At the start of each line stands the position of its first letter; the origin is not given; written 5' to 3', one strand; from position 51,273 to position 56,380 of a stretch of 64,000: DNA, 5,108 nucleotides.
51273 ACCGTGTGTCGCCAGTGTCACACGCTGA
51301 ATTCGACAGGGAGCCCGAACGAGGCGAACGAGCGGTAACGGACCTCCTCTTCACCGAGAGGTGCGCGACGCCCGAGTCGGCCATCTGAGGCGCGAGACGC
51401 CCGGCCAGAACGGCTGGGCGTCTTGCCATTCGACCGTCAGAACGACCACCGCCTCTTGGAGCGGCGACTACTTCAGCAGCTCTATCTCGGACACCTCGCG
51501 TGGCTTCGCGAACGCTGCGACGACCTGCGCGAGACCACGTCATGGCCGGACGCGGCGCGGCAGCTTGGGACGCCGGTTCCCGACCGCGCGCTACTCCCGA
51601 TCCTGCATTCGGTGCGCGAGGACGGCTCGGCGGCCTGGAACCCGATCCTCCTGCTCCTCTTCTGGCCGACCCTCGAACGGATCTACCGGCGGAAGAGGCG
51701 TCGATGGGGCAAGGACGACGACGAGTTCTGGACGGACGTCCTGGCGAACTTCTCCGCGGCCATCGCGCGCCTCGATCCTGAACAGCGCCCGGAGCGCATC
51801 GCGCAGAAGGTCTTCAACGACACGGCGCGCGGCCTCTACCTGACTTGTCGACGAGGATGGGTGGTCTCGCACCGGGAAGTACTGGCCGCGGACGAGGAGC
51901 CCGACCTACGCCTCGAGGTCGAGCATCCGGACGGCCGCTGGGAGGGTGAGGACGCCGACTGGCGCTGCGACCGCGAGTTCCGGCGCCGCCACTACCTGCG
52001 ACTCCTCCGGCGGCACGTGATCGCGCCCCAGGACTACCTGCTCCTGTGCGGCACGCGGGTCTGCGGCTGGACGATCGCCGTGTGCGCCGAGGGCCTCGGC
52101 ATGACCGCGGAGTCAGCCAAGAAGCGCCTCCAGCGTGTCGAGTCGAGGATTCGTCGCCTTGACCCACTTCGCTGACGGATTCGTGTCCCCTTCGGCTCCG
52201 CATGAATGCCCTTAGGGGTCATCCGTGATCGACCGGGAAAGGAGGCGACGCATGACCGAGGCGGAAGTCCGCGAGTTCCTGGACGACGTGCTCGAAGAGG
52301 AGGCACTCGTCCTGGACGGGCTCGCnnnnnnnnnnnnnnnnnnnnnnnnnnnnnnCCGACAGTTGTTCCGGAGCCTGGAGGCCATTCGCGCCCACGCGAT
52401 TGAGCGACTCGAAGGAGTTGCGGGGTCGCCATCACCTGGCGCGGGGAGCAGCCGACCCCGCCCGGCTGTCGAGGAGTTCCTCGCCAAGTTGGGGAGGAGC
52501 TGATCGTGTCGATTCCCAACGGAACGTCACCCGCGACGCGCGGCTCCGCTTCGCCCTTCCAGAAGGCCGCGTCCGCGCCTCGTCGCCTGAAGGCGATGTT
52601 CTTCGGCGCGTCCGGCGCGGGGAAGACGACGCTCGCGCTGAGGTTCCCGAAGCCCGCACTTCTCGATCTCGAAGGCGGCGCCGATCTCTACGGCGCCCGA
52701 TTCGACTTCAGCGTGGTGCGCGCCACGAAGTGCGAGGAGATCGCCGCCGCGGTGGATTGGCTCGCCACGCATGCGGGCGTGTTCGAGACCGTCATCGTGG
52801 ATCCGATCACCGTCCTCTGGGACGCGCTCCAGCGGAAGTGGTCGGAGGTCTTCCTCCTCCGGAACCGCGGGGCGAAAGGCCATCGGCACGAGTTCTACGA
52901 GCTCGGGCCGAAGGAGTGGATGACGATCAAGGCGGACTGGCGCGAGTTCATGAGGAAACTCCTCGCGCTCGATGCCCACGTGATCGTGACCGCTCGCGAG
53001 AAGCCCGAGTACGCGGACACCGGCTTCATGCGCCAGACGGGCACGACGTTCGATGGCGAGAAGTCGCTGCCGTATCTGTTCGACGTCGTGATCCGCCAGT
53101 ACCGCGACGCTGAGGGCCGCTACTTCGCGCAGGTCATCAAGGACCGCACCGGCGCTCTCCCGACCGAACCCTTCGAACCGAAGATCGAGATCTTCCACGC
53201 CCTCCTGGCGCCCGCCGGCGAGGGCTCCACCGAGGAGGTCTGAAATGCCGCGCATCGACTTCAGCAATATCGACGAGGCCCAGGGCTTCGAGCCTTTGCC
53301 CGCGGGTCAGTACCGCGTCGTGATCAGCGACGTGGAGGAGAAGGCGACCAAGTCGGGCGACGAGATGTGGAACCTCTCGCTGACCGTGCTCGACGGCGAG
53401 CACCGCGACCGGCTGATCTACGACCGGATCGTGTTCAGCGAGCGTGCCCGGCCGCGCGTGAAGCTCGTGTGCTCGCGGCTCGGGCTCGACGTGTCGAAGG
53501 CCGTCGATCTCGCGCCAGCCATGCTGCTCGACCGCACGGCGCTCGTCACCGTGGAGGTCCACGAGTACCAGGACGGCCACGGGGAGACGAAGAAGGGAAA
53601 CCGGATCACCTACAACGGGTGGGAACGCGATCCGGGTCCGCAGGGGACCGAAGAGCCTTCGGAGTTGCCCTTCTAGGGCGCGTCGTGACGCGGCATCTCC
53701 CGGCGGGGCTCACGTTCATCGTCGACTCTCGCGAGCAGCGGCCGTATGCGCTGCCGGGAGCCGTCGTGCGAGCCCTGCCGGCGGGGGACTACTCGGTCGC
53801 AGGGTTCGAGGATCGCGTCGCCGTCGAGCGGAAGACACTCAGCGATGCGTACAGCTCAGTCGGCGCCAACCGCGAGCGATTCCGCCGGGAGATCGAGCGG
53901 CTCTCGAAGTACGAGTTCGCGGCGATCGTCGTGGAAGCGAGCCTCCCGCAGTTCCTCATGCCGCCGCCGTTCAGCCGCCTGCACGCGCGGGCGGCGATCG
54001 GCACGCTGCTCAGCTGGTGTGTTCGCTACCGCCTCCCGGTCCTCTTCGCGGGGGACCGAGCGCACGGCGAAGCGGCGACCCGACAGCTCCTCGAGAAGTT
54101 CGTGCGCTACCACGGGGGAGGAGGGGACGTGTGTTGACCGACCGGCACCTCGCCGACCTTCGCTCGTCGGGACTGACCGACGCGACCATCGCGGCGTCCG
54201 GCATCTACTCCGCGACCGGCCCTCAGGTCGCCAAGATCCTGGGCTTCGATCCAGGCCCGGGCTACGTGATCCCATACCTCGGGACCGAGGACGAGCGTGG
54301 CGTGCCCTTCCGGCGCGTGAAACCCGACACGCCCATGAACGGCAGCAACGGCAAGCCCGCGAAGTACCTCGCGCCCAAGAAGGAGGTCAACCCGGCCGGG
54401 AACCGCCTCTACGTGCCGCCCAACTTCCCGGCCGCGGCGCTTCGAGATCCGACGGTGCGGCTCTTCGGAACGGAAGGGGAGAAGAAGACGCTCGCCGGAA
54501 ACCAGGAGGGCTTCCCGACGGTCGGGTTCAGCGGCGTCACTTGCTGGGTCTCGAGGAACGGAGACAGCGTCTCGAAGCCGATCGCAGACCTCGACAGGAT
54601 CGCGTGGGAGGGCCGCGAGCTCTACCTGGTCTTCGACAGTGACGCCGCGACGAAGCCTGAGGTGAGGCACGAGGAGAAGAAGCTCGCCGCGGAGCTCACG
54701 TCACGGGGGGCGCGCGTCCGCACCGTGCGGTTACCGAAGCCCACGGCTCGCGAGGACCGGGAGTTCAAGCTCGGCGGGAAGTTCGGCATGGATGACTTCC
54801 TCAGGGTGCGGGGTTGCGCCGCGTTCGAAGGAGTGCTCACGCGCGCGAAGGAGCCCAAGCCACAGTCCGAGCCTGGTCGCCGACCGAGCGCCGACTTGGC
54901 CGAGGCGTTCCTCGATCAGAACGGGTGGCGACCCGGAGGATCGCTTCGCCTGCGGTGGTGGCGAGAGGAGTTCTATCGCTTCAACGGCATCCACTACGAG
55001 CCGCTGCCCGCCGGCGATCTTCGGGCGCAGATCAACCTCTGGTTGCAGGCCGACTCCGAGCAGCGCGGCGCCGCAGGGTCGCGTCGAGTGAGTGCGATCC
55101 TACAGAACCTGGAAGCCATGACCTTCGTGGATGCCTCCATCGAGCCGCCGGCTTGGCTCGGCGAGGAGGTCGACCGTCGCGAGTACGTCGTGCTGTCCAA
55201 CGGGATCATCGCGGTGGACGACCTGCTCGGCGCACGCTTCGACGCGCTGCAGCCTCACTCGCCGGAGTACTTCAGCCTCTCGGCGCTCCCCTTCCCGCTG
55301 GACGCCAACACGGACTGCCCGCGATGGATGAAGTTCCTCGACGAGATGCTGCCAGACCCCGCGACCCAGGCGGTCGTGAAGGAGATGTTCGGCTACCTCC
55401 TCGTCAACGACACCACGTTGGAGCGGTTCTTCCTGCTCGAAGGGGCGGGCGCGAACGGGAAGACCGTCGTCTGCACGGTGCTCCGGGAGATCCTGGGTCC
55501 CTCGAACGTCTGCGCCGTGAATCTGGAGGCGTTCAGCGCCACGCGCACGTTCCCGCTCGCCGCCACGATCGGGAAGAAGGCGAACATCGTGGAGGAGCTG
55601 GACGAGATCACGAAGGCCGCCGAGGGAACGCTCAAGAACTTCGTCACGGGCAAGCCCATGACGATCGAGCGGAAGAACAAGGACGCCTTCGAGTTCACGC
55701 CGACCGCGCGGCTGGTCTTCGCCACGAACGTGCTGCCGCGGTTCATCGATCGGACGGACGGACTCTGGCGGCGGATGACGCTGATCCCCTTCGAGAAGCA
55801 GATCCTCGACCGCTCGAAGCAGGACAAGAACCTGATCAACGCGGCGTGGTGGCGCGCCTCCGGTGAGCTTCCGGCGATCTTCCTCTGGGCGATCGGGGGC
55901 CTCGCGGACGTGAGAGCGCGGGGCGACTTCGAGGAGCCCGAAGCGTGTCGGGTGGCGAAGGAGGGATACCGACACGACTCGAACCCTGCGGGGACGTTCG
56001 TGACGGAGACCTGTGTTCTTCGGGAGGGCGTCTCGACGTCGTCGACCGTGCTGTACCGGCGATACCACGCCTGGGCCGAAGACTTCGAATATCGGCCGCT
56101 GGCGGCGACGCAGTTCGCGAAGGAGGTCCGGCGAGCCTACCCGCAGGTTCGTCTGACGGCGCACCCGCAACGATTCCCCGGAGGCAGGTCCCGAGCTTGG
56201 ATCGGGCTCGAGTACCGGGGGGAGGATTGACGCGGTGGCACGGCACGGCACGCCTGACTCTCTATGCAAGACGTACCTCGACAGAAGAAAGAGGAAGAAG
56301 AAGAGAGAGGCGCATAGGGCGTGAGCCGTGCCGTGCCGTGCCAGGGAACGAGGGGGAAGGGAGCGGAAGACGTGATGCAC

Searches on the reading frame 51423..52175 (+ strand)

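Call 68: search_protein_families(library=pfam, proteins=[window:51423-52175:+], max_evalue=0.01)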
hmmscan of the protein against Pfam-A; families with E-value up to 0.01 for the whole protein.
window:51423-52175:+ (250 aa): 1 family
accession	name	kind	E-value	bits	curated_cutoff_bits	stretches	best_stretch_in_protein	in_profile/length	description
PF08281.18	Sigma70_r4_2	-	0.004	17.2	25.7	0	212-239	23-50/54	Sigma-70, region 4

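Call 115: search_protein_families(library=phrogs, proteins=[window:51423-52175:+], max_evalue=0.001)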
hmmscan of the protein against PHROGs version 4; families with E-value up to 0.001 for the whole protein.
window:51423-52175:+ (250 aa): 0 families

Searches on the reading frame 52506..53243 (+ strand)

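Call 68: search_protein_families(library=pfam, proteins=[window:52506-53243:+], max_evalue=0.01)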
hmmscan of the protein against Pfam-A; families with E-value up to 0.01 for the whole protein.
window:52506-53243:+ (245 aa): 1 family
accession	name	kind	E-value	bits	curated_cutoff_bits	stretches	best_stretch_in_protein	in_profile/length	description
PF13479.12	AAA_24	-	1.5e-21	77.5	27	1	28-201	3-171/195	AAA domain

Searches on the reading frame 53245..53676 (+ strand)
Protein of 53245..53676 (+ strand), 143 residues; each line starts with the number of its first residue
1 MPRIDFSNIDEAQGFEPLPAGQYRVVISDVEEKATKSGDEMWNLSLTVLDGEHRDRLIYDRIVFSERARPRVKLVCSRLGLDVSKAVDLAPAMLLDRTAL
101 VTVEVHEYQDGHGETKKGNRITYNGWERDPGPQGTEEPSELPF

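Call 68: search_protein_families(library=pfam, proteins=[window:53245-53676:+], max_evalue=0.01)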
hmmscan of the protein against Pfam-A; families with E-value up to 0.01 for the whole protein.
window:53245-53676:+ (143 aa): 1 family
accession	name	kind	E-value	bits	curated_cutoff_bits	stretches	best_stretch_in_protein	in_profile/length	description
PF05037.18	DUF669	-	2.9e-13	50.6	21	1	11-98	7-95/138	Protein of unknown function (DUF669)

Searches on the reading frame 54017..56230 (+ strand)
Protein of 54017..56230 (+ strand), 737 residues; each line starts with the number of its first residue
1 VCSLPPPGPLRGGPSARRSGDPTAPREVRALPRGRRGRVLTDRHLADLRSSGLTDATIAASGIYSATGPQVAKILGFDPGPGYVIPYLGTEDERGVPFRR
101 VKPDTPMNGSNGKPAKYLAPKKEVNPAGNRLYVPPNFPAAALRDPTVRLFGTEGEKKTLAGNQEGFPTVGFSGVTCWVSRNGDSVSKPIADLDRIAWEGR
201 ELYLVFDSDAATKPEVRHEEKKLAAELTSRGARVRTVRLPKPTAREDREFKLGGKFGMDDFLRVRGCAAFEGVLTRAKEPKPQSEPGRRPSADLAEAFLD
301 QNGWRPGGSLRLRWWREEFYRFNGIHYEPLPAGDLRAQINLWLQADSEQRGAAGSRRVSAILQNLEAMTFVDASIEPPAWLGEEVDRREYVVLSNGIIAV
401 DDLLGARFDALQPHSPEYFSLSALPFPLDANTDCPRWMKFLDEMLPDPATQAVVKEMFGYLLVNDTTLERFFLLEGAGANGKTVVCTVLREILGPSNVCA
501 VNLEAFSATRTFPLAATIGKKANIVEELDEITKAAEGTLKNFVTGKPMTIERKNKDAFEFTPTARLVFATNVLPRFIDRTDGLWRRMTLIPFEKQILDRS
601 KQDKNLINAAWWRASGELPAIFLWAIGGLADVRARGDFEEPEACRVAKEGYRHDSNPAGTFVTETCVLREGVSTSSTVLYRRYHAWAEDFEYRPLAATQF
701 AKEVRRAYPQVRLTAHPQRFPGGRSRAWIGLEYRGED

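Call 68: search_protein_families(library=pfam, proteins=[window:54017-56230:+], max_evalue=0.01)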
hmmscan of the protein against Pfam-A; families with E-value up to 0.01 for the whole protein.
window:54017-56230:+ (737 aa): 5 families
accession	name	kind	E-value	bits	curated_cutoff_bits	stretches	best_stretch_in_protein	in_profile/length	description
PF19263.5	DUF5906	-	3.8e-20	73.1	27.6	1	474-586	1-114/114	Family of unknown function (DUF5906)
PF12965.13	DUF3854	-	1.9e-14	54.1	23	1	143-241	7-114/130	Domain of unknown function (DUF3854)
PF03288.22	Pox_D5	-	7e-06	26.8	21.4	1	653-706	1-55/86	Poxvirus D5 protein-like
PF08706.16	D5_N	-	2e-05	25.3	22.4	1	355-445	68-144/145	D5 N terminal like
PF02257.21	RFX_DNA_binding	-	7.5e-05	23.7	27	1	659-712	5-58/79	RFX DNA-binding domain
